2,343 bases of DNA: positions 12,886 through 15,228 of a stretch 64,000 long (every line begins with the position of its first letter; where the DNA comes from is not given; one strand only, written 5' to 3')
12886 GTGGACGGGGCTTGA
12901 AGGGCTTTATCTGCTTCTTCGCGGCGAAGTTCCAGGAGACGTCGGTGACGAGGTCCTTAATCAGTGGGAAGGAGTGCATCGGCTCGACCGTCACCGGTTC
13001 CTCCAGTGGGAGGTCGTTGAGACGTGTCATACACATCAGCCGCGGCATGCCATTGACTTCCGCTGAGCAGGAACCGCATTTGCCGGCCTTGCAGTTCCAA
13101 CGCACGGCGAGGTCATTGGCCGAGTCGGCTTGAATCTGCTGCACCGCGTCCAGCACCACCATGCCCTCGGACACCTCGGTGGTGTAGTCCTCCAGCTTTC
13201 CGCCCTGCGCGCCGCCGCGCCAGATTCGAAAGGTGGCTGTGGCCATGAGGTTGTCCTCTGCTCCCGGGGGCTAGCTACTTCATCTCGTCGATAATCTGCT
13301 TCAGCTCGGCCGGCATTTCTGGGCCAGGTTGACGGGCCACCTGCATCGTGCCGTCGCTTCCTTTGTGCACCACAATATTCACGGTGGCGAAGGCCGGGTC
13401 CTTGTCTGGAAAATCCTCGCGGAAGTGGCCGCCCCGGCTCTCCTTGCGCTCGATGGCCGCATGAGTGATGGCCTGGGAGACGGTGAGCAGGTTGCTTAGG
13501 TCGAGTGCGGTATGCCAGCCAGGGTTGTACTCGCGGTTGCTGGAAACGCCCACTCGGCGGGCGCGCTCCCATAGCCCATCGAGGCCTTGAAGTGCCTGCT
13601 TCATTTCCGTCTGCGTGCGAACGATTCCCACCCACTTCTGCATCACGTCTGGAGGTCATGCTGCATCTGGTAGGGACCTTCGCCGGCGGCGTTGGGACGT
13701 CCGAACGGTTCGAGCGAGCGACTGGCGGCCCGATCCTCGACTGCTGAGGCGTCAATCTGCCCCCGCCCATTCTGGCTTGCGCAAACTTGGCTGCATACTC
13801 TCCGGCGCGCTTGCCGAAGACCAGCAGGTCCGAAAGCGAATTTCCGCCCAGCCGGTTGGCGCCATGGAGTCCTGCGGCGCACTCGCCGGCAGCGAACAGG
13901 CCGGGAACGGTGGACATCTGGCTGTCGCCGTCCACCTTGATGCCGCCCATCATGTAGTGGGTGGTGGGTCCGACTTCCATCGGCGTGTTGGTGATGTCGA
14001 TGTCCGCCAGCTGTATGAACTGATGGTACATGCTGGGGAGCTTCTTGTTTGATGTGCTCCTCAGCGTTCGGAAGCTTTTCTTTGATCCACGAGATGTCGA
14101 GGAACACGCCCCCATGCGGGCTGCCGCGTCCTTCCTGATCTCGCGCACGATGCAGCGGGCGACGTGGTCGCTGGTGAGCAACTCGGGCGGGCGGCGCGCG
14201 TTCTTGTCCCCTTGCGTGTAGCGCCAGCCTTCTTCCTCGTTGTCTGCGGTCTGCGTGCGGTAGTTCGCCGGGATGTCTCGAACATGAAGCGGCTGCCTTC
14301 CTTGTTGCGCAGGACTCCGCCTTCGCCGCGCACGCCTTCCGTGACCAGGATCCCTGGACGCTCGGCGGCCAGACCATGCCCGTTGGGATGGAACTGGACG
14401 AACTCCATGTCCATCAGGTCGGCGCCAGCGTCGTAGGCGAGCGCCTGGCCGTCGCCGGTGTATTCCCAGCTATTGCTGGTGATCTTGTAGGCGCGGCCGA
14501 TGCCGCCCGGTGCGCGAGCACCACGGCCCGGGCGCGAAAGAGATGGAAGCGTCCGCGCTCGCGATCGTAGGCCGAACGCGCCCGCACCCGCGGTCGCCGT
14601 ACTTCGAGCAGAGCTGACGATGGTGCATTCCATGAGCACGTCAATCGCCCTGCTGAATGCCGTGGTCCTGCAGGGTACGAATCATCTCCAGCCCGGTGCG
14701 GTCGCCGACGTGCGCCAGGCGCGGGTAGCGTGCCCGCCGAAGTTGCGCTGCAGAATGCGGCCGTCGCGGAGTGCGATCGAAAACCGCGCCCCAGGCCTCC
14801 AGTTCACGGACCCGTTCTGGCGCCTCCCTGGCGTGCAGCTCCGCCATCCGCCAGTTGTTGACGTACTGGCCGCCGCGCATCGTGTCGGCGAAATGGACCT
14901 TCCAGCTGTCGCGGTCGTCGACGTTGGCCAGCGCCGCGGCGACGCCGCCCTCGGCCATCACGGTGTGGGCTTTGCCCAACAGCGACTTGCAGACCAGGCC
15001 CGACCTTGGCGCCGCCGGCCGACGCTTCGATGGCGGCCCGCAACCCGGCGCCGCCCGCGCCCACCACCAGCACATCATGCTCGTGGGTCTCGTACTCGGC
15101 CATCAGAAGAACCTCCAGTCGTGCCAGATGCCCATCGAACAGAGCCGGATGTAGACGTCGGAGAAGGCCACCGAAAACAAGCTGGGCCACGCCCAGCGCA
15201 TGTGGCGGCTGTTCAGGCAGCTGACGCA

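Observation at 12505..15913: sdhCAB operon carries an indel-only burst (at least 23 frame switches in 3.4 kb) while all neighbouring long genes are intact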

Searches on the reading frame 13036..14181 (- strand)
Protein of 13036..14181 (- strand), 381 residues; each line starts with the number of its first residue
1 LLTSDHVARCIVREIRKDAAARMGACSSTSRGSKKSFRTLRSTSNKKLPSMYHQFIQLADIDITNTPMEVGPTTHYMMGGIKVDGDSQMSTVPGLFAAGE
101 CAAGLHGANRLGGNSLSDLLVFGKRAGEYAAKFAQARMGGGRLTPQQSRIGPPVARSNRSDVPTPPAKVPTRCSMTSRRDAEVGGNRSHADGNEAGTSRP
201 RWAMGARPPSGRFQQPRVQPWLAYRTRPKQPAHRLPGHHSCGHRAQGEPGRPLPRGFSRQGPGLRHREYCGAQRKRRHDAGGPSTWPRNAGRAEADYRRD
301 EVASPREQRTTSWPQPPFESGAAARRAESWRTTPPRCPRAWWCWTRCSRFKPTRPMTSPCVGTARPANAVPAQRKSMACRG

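Call 4: search_protein_families(library=pfam, proteins=[window:13036-14181:-], max_evalue=0.01)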
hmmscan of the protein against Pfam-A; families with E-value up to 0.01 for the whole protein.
window:13036-14181:- (381 aa): 1 family
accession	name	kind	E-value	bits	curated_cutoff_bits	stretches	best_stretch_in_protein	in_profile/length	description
PF00890.30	FAD_binding_2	-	4.5e-19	69.4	20.4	1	45-116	328-414/414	FAD binding domain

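Call 67: find_homologous_proteins(query=window:13036-14181:-, region=40-135, max_evalue=1e-20)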
Query window:13036-14181:-, residues 40-135 (96 aa): 7999 proteins with E <= 1e-20 among 8000 candidates; the best 120 are listed.
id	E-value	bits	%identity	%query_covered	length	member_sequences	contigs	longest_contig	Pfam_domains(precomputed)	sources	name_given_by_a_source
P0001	1.4e-49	184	93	95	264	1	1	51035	PF00890.31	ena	-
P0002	2.4e-49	183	92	94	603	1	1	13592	PF00890.31,PF07992.21,PF03486.21,PF02910.26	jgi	jgi:succinate dehydrogenase / fumarate reductase flavoprotein subunit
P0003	2.4e-49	183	93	95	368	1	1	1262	PF00890.31,PF02910.26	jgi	jgi:succinate dehydrogenase / fumarate reductase flavoprotein subunit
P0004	3.7e-49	182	93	95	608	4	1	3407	PF01266.31,PF00890.31,PF07992.21,PF03486.21,PF02910.26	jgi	jgi:succinate dehydrogenase / fumarate reductase flavoprotein subunit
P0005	4.5e-49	182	94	94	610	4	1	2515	PF01266.31,PF00890.31,PF07992.21,PF03486.21,PF02910.26,PF12831.14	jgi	-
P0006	4.5e-49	182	94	94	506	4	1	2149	PF00890.31,PF02910.26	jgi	jgi:succinate dehydrogenase / fumarate reductase flavoprotein subunit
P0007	4.6e-49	182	94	94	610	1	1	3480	PF01266.31,PF00890.31,PF07992.21,PF03486.21,PF02910.26,PF12831.14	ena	-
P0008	5.2e-49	182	93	95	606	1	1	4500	PF01266.31,PF00890.31,PF07992.21,PF03486.21,PF02910.26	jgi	jgi:succinate dehydrogenase / fumarate reductase flavoprotein subunit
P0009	5.3e-49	182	93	94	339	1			PF00890.31,PF02910.26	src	-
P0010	6.5e-49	181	92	95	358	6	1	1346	PF00890.31,PF02910.26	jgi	jgi:succinate dehydrogenase / fumarate reductase flavoprotein subunit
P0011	7.4e-49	181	93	94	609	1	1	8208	PF01266.31,PF00890.31,PF07992.21,PF03486.21,PF02910.26,PF01494.26,PF12831.14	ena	-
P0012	8.1e-49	181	92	95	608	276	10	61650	PF01266.31,PF00890.31,PF07992.21,PF03486.21,PF02910.26,PF12831.14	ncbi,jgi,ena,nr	ncbi:MAG TPA: fumarate reductase/succinate dehydrogenase flavoprotein subunit [Gemmatimonadaceae bac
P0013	8.7e-49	181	93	93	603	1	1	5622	PF00890.31,PF07992.21,PF03486.21,PF02910.26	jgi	jgi:succinate dehydrogenase flavoprotein subunit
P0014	8.7e-49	181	93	94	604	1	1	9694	PF01266.31,PF00890.31,PF07992.21,PF03486.21,PF02910.26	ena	-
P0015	9.3e-49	181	93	94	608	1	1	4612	PF00890.31,PF07992.21,PF03486.21,PF02910.26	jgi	jgi:succinate dehydrogenase / fumarate reductase flavoprotein subunit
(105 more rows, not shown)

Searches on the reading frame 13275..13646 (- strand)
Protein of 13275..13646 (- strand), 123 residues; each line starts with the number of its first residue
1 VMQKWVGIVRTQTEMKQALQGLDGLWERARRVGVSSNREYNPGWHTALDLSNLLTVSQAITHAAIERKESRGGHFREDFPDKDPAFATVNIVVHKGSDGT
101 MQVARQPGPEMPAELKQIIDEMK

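Call 4: search_protein_families(library=pfam, proteins=[window:13275-13646:-], max_evalue=0.01)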
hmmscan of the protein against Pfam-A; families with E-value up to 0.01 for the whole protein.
window:13275-13646:- (123 aa): 1 family
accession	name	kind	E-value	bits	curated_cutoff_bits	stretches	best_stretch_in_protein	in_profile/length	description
PF02910.25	Succ_DH_flav_C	-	4.1e-26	91.9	20.8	1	1-106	7-114/130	Fumarate reductase flavoprotein C-term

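Call 75: find_homologous_proteins(query=window:13275-13646:-, max_evalue=1e-30)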
Query window:13275-13646:- (123 aa): 2728 proteins with E <= 1e-30 among 3437 candidates; the best 120 are listed.
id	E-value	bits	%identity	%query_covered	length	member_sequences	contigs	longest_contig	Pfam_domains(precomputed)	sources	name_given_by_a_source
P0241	6.7e-76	270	100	99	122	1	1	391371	PF02910.26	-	-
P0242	2.2e-63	230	69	100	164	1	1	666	PF02910.26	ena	-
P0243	9.5e-53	195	72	100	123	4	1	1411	PF02910.26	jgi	jgi:succinate dehydrogenase / fumarate reductase flavoprotein subunit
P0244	1.1e-52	195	74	100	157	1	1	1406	PF02910.26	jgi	-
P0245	3.0e-52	194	72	100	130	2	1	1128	PF02910.26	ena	-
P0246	1.7e-51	191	69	100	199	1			PF02910.26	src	-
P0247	5.8e-51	190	73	100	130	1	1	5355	PF02910.26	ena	-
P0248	4.7e-50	187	70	100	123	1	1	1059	PF02910.26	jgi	jgi:succinate dehydrogenase / fumarate reductase flavoprotein subunit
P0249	4.8e-50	187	71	100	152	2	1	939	PF02910.26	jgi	jgi:succinate dehydrogenase / fumarate reductase flavoprotein subunit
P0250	5.0e-50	187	71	99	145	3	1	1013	PF02910.26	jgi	jgi:succinate dehydrogenase / fumarate reductase flavoprotein subunit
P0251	9.1e-50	186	71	100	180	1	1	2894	PF02910.26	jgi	jgi:succinate dehydrogenase / fumarate reductase flavoprotein subunit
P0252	1.0e-49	186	72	100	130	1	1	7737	PF02910.26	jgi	jgi:succinate dehydrogenase / fumarate reductase flavoprotein subunit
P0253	1.2e-49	185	72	100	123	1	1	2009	PF02910.26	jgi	jgi:succinate dehydrogenase / fumarate reductase flavoprotein subunit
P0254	1.3e-49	185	76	89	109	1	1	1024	PF02910.26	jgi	jgi:succinate dehydrogenase / fumarate reductase flavoprotein subunit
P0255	1.4e-49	185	71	100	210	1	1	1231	PF02910.26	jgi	-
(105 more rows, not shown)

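Call 77: find_encoding_contigs(protein=P0242, flank=3000, max_places=4)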
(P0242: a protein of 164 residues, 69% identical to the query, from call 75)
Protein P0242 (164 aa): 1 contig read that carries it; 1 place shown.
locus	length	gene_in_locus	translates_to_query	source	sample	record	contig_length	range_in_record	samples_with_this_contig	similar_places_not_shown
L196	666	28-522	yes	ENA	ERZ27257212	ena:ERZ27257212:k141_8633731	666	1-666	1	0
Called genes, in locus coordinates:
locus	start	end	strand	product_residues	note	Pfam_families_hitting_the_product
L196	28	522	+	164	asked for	PF02910:Succ_DH_flav_C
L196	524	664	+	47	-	?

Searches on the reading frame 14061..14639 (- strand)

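Call 4: search_protein_families(library=pfam, proteins=[window:14061-14639:-], max_evalue=0.01)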
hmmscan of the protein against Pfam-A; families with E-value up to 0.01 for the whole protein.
window:14061-14639:- (192 aa): 1 family
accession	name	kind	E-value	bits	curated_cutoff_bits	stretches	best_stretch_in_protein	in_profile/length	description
PF00890.30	FAD_binding_2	-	5.7e-19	69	20.4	1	43-133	200-302/414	FAD binding domain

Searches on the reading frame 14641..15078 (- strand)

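Call 4: search_protein_families(library=pfam, proteins=[window:14641-15078:-], max_evalue=0.01)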
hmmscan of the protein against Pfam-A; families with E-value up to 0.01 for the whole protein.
window:14641-15078:- (145 aa): 1 family
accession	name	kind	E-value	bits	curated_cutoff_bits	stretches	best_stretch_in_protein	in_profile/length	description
PF00890.30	FAD_binding_2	-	2.2e-14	53.9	20.4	1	37-138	36-150/414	FAD binding domain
